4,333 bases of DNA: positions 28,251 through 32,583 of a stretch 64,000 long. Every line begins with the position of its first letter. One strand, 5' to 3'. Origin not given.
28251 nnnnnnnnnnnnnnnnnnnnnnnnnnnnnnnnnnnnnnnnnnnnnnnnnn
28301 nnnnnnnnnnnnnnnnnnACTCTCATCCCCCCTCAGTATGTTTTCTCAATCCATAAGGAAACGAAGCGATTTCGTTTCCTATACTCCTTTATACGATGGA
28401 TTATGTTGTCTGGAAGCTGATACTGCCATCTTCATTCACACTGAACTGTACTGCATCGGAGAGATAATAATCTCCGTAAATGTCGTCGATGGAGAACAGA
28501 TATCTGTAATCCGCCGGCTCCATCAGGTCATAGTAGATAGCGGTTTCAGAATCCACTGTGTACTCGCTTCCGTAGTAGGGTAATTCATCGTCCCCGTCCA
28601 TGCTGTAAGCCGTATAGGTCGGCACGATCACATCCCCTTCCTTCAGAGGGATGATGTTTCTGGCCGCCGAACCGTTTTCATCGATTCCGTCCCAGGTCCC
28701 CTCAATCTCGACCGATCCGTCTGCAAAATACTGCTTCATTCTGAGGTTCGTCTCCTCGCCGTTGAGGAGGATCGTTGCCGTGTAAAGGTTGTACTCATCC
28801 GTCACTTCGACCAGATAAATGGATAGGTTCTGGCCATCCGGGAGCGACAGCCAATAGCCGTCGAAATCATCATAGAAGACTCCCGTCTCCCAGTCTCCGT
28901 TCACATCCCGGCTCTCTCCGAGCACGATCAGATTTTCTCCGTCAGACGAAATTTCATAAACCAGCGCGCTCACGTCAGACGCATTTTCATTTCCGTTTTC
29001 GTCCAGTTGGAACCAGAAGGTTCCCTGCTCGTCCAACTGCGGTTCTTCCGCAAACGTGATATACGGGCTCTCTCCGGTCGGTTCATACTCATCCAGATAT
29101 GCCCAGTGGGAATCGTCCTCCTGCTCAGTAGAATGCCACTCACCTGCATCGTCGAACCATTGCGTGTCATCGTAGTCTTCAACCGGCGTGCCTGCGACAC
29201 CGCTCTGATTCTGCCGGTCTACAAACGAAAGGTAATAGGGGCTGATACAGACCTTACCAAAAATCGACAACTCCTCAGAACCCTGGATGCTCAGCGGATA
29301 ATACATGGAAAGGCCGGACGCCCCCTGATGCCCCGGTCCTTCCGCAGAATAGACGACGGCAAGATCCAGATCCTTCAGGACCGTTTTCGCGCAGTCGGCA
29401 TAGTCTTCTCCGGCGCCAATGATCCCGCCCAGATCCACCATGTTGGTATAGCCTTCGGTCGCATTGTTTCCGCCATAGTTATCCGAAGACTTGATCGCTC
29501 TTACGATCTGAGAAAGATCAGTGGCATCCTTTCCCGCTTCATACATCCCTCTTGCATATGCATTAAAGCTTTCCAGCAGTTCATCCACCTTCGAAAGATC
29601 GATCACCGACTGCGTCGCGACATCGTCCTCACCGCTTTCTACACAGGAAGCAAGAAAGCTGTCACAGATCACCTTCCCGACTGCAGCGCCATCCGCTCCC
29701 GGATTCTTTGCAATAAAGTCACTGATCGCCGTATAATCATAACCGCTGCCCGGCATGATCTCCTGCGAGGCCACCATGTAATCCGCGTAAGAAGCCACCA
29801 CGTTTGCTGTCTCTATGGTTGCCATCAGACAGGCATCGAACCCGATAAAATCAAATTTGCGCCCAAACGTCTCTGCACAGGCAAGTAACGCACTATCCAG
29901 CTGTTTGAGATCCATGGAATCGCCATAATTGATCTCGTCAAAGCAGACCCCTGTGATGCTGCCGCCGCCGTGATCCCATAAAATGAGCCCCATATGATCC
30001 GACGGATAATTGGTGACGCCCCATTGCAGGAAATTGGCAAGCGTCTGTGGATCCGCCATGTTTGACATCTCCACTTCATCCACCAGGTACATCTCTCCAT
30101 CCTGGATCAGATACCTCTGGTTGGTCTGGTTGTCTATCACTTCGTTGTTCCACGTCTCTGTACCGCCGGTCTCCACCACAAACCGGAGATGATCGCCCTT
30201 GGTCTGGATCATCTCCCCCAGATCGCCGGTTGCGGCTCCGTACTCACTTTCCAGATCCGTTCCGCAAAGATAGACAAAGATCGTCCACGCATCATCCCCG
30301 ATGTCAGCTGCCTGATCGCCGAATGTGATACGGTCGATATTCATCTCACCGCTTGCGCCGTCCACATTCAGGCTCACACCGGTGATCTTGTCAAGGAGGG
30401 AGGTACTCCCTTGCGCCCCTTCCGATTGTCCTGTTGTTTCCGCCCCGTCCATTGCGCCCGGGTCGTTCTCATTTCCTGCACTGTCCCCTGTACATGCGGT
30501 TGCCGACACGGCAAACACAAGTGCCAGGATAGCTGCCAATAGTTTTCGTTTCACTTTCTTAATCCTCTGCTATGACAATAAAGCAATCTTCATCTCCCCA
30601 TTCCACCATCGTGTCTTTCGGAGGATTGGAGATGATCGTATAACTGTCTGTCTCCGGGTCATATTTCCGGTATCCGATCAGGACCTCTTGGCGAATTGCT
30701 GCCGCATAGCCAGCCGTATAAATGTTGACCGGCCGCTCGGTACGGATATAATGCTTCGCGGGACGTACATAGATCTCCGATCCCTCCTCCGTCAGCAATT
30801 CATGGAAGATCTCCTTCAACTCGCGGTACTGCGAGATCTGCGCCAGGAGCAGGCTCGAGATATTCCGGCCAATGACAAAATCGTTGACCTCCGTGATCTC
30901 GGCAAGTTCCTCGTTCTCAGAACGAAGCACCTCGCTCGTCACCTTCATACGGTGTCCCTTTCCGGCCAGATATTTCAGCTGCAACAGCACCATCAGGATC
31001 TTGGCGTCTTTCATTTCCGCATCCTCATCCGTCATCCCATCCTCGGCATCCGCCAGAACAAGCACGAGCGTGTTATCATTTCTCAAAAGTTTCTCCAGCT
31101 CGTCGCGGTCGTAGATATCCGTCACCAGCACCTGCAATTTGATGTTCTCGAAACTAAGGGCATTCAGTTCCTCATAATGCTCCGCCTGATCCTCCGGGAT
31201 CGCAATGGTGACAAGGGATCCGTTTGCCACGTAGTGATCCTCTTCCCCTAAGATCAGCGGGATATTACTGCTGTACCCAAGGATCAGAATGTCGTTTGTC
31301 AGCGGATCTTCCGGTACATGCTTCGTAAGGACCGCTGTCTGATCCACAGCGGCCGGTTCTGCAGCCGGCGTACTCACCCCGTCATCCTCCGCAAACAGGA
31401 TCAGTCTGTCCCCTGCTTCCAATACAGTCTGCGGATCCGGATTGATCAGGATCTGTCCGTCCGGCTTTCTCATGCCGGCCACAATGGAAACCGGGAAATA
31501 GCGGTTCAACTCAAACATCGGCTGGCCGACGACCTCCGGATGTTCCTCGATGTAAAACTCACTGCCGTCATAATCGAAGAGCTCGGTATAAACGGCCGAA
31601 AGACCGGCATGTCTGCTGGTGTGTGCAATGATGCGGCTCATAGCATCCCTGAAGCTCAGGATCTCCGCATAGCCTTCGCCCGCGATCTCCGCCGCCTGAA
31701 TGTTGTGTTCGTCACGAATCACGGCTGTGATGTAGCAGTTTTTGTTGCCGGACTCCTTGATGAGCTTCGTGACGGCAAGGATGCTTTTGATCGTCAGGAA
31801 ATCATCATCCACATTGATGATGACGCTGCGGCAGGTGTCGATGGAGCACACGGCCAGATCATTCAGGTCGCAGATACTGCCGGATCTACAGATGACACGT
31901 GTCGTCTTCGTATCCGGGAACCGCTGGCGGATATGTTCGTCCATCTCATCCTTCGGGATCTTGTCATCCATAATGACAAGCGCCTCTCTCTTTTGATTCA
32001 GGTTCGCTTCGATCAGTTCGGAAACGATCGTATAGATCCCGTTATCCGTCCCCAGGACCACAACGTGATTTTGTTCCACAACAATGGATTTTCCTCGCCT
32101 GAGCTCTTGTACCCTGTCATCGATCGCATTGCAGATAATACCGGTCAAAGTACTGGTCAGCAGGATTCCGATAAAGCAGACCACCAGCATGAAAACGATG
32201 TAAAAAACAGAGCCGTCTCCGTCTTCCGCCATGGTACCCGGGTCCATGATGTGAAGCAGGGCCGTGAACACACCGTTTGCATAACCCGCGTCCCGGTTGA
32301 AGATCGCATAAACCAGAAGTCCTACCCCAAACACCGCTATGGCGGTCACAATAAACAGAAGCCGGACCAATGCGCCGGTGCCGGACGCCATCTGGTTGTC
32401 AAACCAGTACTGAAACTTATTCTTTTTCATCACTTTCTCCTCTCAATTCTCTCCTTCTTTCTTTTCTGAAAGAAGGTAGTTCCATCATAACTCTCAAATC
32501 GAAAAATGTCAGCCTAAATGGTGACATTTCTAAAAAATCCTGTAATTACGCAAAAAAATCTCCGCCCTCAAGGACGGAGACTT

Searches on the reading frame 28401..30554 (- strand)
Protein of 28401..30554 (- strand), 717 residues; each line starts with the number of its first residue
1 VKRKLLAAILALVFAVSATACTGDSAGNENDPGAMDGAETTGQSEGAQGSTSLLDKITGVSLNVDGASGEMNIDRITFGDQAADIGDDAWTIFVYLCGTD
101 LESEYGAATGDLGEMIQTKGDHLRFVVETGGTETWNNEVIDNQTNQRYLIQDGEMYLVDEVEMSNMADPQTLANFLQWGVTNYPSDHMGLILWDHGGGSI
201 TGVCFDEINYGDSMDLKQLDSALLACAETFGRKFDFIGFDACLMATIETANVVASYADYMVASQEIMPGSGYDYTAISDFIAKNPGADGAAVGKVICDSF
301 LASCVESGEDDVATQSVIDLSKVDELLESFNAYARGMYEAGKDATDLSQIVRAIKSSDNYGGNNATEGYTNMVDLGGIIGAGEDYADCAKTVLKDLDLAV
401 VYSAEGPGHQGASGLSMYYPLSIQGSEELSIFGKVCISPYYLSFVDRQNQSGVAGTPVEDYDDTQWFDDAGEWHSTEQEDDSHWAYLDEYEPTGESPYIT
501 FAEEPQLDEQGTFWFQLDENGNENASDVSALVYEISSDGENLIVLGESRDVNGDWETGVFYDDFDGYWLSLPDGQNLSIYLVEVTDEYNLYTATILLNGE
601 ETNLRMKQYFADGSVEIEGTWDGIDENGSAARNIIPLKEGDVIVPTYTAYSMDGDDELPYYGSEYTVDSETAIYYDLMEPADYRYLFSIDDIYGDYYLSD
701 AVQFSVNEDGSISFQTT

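Call 6: search_protein_families(library=pfam, proteins=[window:28401-30554:-], max_evalue=0.01)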
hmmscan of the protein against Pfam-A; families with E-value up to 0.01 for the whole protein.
window:28401-30554:- (717 aa): 1 family
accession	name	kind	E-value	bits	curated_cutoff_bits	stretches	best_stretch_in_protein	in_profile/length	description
PF03415.19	Peptidase_C11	-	3e-46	159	25.8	1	94-418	1-325/359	Clostripain family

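Call 7: search_protein_families(library=ncbifam, proteins=[window:28401-30554:-], max_evalue=1)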
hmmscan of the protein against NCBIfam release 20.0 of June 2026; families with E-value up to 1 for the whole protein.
window:28401-30554:- (717 aa): 2 families
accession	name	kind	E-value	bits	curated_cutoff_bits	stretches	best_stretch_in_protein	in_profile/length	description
TIGR02806.2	clostrip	equivalog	7e-12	44.9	550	1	164-365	91-297/472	clostripain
NF047882.1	PA0050_fam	equivalog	0.14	12.3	45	1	1-20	1-20/45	PA0050 family protein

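Call 8: search_protein_families(library=padloc, proteins=[window:28401-30554:-], max_evalue=1)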
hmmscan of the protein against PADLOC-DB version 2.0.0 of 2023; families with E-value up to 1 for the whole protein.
window:28401-30554:- (717 aa): 0 families

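Call 28: find_homologous_proteins(query=window:28401-30554:-, max_evalue=1e-10)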
Query window:28401-30554:- (717 aa): 3887 proteins with E <= 1e-10 among 8000 candidates; the best 120 are listed.
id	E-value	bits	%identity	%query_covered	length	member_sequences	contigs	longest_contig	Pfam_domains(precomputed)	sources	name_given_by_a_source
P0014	0.0e+0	1624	100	100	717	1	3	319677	PF03415.20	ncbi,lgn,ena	-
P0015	0.0e+0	1604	99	100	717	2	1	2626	PF03415.20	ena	-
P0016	0.0e+0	1601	99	100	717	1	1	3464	PF03415.20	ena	-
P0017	0.0e+0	1596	98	100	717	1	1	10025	PF03415.20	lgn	-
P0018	0.0e+0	1593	98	100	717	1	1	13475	PF03415.20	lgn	-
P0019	0.0e+0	1589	98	100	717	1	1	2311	PF03415.20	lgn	-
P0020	0.0e+0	1312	81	100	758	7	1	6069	PF03415.20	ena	-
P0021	0.0e+0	1224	76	100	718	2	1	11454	PF03415.20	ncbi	-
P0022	0.0e+0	1199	75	100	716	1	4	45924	PF03415.20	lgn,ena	-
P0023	0.0e+0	1199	75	100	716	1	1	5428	PF03415.20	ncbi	-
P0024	0.0e+0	1199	75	100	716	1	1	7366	PF03415.20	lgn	-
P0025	0.0e+0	1178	73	100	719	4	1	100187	PF03415.20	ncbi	-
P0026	3.4e-268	910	58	99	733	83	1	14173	PF03415.20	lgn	-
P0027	6.6e-266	903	57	100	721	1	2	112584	PF03415.20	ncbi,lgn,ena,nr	ncbi:MAG: Clostripain family protein [Lachnospiraceae bacterium]|nr:Clostripain family protein [Lach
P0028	2.1e-262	891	56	100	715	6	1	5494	PF03415.20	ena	-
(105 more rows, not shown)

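Call 33: find_encoding_contigs(protein=P0025, flank=10000, max_places=3)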
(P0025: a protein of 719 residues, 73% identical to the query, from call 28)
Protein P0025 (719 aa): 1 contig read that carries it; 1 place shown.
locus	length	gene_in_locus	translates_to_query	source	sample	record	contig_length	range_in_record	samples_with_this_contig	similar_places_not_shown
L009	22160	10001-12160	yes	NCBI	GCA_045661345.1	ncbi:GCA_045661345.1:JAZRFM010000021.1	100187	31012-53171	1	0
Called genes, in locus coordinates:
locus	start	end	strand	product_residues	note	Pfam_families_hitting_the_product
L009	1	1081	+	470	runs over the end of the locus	PF00989:PAS (weak), PF08448:PAS_4 (weak), PF13426:PAS_9 (weak), PF00211:Guanylate_cyc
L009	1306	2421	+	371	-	PF00532:Peripla_BP_1 (weak), PF13407:Peripla_BP_4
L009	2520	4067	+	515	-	PF00005:ABC_tran, PF13304:AAA_21 (faint), PF00005:ABC_tran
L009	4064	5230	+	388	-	PF02653:BPD_transp_2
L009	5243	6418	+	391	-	PF02653:BPD_transp_2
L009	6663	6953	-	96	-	-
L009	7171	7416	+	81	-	PF04014:MazE_antitoxin (weak)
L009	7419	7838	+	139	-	PF01850:PIN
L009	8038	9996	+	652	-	PF22614:Slo-like_RCK, PF06241:Castor_Poll_mid, PF02080:TrkA_C (weak)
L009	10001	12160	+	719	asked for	PF03415:Peptidase_C11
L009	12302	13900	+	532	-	PF00370:FGGY_N, PF02782:FGGY_C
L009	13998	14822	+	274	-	PF00456:Transketolase_N, PF13292:DXP_synthase_N, PF00676:E1_dh, PF02775:TPP_enzyme_C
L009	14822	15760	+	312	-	PF02779:Transket_pyr, PF02780:Transketolase_C, PF22613:Transketolase_C_1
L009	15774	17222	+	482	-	PF02610:AraA_N, PF24856:AraA_central, PF11762:Arabinose_Iso_C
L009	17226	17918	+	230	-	PF00596:Aldolase_II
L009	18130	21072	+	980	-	PF00924:MS_channel_2nd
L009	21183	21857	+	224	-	PF04854:DUF624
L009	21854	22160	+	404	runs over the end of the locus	PF00155:Aminotran_1_2, PF00266:Aminotran_5 (faint)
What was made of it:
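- Distribution is accessory, with presence or absence at one fixed site (call 33).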

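Call 34: find_encoding_contigs(protein=P0027, flank=10000, max_places=3)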
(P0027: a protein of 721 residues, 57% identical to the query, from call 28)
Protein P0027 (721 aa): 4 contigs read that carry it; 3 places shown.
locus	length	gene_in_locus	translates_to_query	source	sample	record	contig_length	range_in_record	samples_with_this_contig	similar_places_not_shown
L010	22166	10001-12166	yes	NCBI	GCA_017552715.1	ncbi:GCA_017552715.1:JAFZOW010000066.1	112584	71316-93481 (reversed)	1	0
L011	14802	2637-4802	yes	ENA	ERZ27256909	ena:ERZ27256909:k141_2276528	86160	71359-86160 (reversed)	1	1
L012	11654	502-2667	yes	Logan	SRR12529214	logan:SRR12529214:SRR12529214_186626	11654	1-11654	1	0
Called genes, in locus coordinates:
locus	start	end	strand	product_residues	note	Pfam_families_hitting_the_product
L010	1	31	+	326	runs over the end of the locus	-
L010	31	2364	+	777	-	PF03415:Peptidase_C11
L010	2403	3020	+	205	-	PF01725:Ham1p_like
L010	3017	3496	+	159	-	PF00149:Metallophos, PF12850:Metallophos_2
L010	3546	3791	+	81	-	-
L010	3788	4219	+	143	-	PF01575:MaoC_dehydratas, PF13452:FAS1_DH_region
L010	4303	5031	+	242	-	PF00106:adh_short, PF13561:adh_short_C2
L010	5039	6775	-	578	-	PF21211:FkbH_N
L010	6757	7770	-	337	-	-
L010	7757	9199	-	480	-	PF03062:MBOAT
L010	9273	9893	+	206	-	PF00293:NUDIX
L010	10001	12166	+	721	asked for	PF03415:Peptidase_C11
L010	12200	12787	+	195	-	PF02659:Mntp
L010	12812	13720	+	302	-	PF12799:LRR_4 (weak)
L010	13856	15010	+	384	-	PF02687:FtsX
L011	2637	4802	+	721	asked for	PF03415:Peptidase_C11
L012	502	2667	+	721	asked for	PF03415:Peptidase_C11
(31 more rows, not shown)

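Call 39: find_encoding_contigs(protein=P0021, flank=10000, max_places=4)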
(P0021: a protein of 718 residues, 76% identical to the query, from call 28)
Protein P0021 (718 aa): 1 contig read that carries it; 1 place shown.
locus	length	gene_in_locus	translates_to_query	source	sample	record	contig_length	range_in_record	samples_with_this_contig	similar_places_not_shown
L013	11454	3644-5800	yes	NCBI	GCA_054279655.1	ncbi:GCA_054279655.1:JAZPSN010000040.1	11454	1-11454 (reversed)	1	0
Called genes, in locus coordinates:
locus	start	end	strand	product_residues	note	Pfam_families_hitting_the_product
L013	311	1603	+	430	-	PF13173:AAA_14, PF13635:DUF4143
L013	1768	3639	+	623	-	PF22614:Slo-like_RCK, PF06241:Castor_Poll_mid, PF02080:TrkA_C (weak)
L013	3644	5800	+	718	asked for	PF03415:Peptidase_C11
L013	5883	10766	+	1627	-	-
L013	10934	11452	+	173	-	?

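Call 40: find_encoding_contigs(protein=P0020, flank=10000, max_places=4)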
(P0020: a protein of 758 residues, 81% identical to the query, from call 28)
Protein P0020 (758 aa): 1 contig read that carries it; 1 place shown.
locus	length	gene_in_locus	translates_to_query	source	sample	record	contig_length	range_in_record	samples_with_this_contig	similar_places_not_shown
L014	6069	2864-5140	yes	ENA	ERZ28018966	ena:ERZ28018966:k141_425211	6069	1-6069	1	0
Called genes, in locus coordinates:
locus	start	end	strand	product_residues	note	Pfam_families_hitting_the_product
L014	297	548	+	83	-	-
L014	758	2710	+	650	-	PF00149:Metallophos, PF09587:PGA_cap, PF02872:5_nucleotid_C, PF01476:LysM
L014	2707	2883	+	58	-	-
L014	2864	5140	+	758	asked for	PF03415:Peptidase_C11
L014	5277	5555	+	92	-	-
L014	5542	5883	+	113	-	PF05016:ParE_toxin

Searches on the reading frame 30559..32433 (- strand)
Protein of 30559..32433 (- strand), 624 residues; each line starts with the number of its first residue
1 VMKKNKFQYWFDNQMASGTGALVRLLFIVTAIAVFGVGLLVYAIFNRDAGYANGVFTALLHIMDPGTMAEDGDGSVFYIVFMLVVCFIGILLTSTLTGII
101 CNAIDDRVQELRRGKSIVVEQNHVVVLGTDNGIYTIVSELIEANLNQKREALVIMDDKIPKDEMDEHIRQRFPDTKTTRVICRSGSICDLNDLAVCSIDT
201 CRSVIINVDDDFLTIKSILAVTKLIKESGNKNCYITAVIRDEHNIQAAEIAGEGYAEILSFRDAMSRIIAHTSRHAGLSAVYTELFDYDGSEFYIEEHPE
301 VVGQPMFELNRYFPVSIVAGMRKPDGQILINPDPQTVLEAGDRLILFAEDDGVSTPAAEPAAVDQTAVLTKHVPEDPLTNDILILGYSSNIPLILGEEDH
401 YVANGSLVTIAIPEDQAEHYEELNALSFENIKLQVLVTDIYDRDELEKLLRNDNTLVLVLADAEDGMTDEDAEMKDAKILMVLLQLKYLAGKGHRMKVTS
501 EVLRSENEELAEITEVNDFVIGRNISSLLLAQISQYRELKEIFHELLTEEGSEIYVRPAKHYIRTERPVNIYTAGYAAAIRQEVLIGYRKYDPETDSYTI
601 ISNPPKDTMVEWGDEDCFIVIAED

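Call 6: search_protein_families(library=pfam, proteins=[window:30559-32433:-], max_evalue=0.01)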
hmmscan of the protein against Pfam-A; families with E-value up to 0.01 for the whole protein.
window:30559-32433:- (624 aa): 4 families
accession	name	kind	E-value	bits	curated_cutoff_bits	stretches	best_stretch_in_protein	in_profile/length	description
PF06241.17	Castor_Poll_mid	-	5.1e-24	84.7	26.7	1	263-358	2-98/104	Castor and Pollux, part of voltage-gated ion channel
PF22614.2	Slo-like_RCK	-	2.6e-11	43.7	24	1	121-207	3-85/119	Calcium-activated potassium channel slowpoke-like RCK domain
PF02080.26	TrkA_C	-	3.5e-08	33.7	27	1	292-354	3-64/71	TrkA-C domain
PF02254.24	TrkA_N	-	0.0061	17.3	23.8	0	178-252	42-109/116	TrkA-N domain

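Call 7: search_protein_families(library=ncbifam, proteins=[window:30559-32433:-], max_evalue=1)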
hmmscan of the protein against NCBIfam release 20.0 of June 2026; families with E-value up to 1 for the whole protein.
window:30559-32433:- (624 aa): 3 families
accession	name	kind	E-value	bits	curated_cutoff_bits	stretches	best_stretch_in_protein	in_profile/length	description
NF003716.0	PRK05326.1-3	equivalog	0.0011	17.5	355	1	276-354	400-475/499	potassium/proton antiporter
TIGR03802.1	Asp_Ala_antiprt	equivalog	0.014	14.1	546.95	1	284-354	213-283/562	aspartate-alanine antiporter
NF047734.1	antiphage_MADS4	equivalog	0.049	13.7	160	1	121-171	40-90/206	methylation-associated defense system protein MAD4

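Call 8: search_protein_families(library=padloc, proteins=[window:30559-32433:-], max_evalue=1)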
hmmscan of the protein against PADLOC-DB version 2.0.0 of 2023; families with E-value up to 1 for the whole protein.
window:30559-32433:- (624 aa): 1 family
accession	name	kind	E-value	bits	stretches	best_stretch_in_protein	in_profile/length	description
PDLC04136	mad4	-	0.2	10.5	1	123-171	36-87/110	mads_4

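Call 49: find_related_loci(query=window:30559-32430:-, collection=genome_contigs, flank=10000)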
Query window:30559-32430:- (623 aa) in genome_contigs; peptide patterns used: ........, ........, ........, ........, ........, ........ (x = any residue, [..] = any of these).
31 stretches matched a pattern; 20 encode a relative of the query (tblastn E <= 1e-3); 20 distinct loci.
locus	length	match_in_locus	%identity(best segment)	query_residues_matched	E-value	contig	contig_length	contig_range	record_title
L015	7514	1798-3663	76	2-623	0e+0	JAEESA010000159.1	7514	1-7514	MAG: Lachnospiraceae bacterium isolate Tb.RUG.371 NODE_48577_length_7514_cov_0.942873, whole genome shotgun sequence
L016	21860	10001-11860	62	1-623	0e+0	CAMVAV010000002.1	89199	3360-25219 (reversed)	MAG TPA_asm: uncultured Clostridia bacterium isolate SRR8387716_bin.92_metaWRAP_v1.3_MAG genome assembly, contig: ERZ142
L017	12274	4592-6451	62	1-623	0e+0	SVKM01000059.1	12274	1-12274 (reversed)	MAG: Oscillospiraceae bacterium isolate SIG461 NODE_3406_length_12274_cov_3.870296, whole genome shotgun sequence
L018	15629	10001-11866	60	3-623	0e+0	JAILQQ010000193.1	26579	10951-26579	MAG: Lachnospiraceae bacterium isolate RUI362 k141_8097297_flag=1_multi=12.0000_len=26579, whole genome shotgun sequence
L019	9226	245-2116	59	1-623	0e+0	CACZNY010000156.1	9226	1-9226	MAG: uncultured Lachnospiraceae bacterium isolate RUG12787 genome assembly, contig: RUG12787_asm_156, whole genome shotg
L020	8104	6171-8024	59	3-623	0e+0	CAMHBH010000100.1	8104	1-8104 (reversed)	MAG: uncultured Oscillibacter sp. isolate SRR11784288_bin.10_metaWRAP_v1.3_MAG genome assembly, contig: ERZ12202745.4003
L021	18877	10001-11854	57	2-623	0e+0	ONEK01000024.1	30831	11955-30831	uncultured Lachnospiraceae bacterium isolate RUG227 genome assembly, contig: scaffold_1312, whole genome shotgun sequenc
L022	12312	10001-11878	58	1-623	0e+0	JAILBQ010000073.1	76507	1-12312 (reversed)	MAG: Lachnospiraceae bacterium isolate RUI563 k141_7999886_flag=1_multi=10.0000_len=76507, whole genome shotgun sequence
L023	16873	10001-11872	60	1-623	0e+0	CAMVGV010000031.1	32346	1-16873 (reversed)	MAG TPA_asm: uncultured Lachnospiraceae bacterium isolate SRR8387716_bin.19_metaWRAP_v1.3_MAG genome assembly, contig: E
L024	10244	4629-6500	60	1-623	0e+0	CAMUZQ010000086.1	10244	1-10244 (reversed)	MAG TPA_asm: uncultured Lachnospiraceae bacterium isolate SRR8387717_bin.71_metaWRAP_v1.3_MAG genome assembly, contig: E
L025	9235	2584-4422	56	6-621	0e+0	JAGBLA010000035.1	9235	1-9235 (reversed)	MAG: Ruminiclostridium sp. isolate RGIG9212 Water_deer_Rumen-1__c74420, whole genome shotgun sequence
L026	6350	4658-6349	62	1-566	0e+0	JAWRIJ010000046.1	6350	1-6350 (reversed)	MAG: Oscillospiraceae bacterium isolate RFS34 c_000000040113, whole genome shotgun sequence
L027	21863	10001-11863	54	2-623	0e+0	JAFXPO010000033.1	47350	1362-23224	MAG: Oscillospiraceae bacterium isolate RGIG6629 Sheep_Rumen-1__c1041091, whole genome shotgun sequence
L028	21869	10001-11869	90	1-623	0e+0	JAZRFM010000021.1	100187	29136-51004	MAG: Lachnospiraceae bacterium isolate T1900045495_YK20190189.MAGScoT_cleanbin_000001 SGB_7426_k141_2649944, whole genom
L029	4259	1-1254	60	206-623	2e-147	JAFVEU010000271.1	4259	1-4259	MAG: Lachnospiraceae bacterium isolate RGIG5105 Roe_deer_Rumen.Co__c1367317, whole genome shotgun sequence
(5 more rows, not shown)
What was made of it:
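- The empty site is in L009, which is also L028 (calls 33, 49).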

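Call 73: search_protein_families(library=pfam, proteins=[L016:11896-13767:+, L019:3459-8072:+, L021:12188-16078:+, L025:4432-8043:+, L027:11853-15956:+], max_evalue=0.00001)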
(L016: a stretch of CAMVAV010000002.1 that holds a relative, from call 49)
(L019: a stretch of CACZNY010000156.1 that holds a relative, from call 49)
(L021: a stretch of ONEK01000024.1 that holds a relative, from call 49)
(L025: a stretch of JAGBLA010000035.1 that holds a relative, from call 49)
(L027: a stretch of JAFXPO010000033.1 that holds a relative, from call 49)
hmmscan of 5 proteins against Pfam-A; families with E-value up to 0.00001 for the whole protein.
L016:11896-13767:+ (624 aa): 0 families

L019:3459-8072:+ (1538 aa): 2 families
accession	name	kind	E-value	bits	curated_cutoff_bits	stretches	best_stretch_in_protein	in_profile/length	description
PF03415.19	Peptidase_C11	-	7.8e-20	72.1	25.8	1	214-512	69-344/359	Clostripain family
PF01520.23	Amidase_3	-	1.9e-12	48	27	1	1325-1531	1-171/174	N-acetylmuramoyl-L-alanine amidase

L021:12188-16078:+ (1297 aa): 0 families

L025:4432-8043:+ (1204 aa): 0 families

L027:11853-15956:+ (1368 aa): 2 families
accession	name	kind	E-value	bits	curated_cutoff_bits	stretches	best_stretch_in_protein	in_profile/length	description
PF09479.16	Flg_new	-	1.4e-34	118.4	27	2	911-975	2-65/65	Listeria-Bacteroides repeat domain (List_Bact_rpt)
PF13620.12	CarboxypepD_reg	-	8.4e-09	36.1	32.3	1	1057-1126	2-75/82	Carboxypeptidase regulatory-like domain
